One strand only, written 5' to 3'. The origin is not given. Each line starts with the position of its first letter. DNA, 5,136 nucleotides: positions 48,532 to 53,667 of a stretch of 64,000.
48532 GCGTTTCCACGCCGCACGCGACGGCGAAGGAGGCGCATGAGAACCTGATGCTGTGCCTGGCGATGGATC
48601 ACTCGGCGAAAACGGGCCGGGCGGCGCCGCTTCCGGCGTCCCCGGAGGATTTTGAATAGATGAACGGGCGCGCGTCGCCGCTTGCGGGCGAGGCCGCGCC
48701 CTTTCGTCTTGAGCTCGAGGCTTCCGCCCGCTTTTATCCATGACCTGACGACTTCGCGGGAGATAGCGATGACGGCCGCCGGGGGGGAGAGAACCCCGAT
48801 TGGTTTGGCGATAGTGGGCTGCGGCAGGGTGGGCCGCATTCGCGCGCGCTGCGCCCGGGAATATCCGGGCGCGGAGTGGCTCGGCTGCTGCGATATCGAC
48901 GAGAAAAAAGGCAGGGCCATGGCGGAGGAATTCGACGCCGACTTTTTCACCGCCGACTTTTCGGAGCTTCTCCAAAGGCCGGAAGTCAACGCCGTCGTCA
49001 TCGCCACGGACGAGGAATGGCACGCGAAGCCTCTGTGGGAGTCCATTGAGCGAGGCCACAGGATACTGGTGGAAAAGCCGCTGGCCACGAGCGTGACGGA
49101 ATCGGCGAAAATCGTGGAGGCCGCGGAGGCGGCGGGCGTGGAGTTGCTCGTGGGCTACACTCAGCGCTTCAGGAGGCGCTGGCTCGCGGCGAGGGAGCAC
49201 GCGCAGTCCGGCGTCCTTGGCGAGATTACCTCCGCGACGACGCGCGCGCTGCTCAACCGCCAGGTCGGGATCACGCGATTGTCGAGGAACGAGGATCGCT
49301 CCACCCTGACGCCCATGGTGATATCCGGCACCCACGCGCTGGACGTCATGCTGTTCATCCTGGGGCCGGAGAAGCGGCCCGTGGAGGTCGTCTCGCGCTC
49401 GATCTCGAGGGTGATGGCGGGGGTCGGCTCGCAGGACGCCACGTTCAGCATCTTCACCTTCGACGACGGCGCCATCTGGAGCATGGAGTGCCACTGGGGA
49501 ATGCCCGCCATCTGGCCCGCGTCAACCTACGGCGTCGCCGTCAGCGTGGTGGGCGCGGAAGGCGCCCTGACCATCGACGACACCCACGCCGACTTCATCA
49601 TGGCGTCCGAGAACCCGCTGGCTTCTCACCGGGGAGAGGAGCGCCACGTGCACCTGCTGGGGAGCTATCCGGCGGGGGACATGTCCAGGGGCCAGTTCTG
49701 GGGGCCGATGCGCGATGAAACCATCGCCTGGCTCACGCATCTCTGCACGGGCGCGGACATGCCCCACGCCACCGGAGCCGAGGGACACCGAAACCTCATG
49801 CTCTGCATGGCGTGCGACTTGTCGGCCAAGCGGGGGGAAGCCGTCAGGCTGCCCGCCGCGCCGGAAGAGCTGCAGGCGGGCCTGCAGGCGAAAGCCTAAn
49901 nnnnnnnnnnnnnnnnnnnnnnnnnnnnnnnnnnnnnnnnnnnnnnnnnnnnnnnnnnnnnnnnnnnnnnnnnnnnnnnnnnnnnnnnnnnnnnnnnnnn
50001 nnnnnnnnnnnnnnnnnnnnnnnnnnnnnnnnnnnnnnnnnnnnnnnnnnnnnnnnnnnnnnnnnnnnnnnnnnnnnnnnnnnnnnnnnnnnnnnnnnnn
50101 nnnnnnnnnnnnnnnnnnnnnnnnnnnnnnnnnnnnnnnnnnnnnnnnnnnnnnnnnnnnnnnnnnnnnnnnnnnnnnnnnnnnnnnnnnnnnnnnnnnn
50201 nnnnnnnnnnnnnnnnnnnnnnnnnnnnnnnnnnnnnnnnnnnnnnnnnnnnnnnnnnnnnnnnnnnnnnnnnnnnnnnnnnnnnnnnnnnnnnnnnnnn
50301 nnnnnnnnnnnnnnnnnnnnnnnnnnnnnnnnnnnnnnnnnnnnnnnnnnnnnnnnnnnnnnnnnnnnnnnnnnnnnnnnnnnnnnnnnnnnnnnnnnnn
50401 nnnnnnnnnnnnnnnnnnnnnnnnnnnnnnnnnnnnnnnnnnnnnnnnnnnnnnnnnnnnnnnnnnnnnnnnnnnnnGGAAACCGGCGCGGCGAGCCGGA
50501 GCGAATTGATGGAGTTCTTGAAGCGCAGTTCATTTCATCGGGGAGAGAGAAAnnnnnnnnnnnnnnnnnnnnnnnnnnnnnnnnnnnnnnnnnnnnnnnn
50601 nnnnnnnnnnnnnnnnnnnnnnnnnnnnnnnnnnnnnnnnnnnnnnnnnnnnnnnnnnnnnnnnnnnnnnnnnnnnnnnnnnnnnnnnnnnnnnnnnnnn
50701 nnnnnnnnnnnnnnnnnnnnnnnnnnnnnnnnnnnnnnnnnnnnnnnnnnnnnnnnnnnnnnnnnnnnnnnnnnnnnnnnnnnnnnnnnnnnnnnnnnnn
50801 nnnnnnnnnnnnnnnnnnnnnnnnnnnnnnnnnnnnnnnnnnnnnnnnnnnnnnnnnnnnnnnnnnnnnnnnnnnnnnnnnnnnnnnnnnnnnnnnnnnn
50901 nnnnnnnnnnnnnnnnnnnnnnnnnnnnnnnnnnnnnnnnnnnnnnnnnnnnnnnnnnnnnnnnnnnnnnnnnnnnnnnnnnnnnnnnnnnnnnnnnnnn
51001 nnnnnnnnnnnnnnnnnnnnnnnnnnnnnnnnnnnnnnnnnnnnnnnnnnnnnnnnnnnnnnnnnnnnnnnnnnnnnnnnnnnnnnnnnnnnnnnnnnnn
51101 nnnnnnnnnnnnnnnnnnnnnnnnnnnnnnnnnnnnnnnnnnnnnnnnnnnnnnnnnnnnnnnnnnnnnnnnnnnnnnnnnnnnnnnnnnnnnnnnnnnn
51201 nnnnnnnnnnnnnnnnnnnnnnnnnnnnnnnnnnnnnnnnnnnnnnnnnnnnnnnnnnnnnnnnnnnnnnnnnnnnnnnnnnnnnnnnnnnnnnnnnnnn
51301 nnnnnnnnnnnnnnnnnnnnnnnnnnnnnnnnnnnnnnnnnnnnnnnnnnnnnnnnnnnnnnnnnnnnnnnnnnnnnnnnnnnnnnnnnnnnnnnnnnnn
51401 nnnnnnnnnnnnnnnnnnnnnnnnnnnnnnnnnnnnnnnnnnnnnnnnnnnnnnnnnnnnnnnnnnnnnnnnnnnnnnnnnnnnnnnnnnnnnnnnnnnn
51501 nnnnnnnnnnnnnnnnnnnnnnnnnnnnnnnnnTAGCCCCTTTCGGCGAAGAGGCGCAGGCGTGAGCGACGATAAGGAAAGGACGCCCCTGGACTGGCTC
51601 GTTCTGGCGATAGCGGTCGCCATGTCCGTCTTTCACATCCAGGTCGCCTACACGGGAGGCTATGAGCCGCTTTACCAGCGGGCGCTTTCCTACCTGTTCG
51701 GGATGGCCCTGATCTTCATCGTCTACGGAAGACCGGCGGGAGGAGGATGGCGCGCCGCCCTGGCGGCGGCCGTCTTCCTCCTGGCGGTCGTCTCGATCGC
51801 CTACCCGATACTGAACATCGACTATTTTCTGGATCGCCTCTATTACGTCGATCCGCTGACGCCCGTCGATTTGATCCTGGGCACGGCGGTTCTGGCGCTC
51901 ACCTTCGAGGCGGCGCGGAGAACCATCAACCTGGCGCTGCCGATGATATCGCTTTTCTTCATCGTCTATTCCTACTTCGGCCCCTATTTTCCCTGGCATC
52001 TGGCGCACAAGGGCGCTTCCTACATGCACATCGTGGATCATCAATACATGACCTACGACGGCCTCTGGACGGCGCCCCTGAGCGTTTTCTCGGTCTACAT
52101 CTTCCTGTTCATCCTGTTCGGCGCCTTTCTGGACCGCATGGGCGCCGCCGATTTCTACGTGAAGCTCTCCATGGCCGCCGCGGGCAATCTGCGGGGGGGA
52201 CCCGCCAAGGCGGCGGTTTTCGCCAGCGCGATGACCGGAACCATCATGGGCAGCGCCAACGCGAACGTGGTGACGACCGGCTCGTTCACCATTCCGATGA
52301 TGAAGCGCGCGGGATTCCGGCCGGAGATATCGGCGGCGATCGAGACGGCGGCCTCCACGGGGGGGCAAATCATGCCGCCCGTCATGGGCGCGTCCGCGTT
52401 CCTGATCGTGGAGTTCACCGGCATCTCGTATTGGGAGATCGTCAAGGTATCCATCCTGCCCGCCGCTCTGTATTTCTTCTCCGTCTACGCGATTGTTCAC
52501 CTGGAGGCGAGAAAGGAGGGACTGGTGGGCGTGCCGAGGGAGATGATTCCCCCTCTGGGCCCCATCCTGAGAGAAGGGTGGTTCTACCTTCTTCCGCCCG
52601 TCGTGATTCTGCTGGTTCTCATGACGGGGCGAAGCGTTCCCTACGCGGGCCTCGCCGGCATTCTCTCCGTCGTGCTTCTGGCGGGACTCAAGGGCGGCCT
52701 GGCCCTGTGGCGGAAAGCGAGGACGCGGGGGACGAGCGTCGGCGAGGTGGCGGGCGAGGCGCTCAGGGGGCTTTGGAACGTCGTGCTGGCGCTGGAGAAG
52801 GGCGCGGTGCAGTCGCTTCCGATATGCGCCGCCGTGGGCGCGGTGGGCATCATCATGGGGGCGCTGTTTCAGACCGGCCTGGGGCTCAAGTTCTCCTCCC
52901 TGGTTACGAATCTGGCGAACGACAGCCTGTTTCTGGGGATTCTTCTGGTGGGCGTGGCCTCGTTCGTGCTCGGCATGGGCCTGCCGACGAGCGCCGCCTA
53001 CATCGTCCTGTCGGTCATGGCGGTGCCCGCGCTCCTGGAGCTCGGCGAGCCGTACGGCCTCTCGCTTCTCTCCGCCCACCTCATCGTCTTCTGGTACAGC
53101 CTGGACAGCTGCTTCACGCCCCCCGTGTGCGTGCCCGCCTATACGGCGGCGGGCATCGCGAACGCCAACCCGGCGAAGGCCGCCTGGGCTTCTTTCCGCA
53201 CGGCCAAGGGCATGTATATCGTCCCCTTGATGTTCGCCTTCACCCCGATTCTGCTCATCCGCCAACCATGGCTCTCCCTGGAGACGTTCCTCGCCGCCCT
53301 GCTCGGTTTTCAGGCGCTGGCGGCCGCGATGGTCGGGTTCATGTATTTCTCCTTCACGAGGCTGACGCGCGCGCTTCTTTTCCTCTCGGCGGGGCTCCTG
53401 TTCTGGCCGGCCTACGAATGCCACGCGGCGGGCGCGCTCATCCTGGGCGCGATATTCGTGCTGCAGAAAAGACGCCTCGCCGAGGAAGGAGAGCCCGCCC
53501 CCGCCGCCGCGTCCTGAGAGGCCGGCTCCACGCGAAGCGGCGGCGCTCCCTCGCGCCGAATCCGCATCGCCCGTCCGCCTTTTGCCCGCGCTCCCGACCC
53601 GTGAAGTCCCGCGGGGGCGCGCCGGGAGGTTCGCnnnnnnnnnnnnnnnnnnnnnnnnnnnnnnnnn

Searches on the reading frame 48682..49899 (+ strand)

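Call 33: search_protein_families(library=pfam, proteins=[window:48682-49899:+], max_evalue=0.00001)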
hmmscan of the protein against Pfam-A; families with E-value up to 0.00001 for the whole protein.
window:48682-49899:+ (405 aa): 3 families
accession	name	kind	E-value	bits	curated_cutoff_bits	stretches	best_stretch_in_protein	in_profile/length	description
PF01408.29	GFO_IDH_MocA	-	1.3e-20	74.7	24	1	41-159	2-120/120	Oxidoreductase family, NAD-binding Rossmann fold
PF22725.1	GFO_IDH_MocA_C3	-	5.3e-10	39.8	27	1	168-296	2-123/124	GFO/IDH/MocA C-terminal domain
PF02894.22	GFO_IDH_MocA_C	-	2.4e-06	28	22.9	1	175-386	5-214/218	Oxidoreductase family, C-terminal alpha/beta domain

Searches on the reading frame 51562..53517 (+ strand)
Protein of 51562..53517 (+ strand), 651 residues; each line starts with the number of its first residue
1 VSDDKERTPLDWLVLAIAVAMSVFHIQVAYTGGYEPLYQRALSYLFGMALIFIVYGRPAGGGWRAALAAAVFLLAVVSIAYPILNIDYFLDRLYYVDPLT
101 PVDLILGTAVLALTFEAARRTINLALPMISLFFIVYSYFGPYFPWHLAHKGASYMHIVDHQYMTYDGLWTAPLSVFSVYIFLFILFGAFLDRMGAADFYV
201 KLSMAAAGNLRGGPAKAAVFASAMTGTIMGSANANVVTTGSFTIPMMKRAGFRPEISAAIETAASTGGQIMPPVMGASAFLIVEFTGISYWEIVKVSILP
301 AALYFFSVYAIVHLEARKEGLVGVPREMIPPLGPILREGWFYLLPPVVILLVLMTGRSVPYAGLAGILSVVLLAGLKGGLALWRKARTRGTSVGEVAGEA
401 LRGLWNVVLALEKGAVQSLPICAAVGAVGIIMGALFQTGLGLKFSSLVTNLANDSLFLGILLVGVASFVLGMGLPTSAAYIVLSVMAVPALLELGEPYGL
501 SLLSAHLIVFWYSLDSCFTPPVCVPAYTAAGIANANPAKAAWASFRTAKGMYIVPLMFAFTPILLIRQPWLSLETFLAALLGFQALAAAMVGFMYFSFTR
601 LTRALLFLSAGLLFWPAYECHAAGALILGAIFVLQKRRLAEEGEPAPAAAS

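Call 34: search_protein_families(library=ncbifam, proteins=[window:51562-53517:+], max_evalue=1e-10)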
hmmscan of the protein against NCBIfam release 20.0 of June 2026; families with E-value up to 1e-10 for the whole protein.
window:51562-53517:+ (651 aa): 2 families
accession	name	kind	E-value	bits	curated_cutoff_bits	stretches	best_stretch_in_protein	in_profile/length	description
TIGR02123.1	TRAP_fused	subfamily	5.1e-167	557.3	320.65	1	12-638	3-611/615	TRAP transporter fused permease subunit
TIGR00786.1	dctM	subfamily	3e-18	65.8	268.45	1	180-361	43-222/405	TRAP transporter large permease subunit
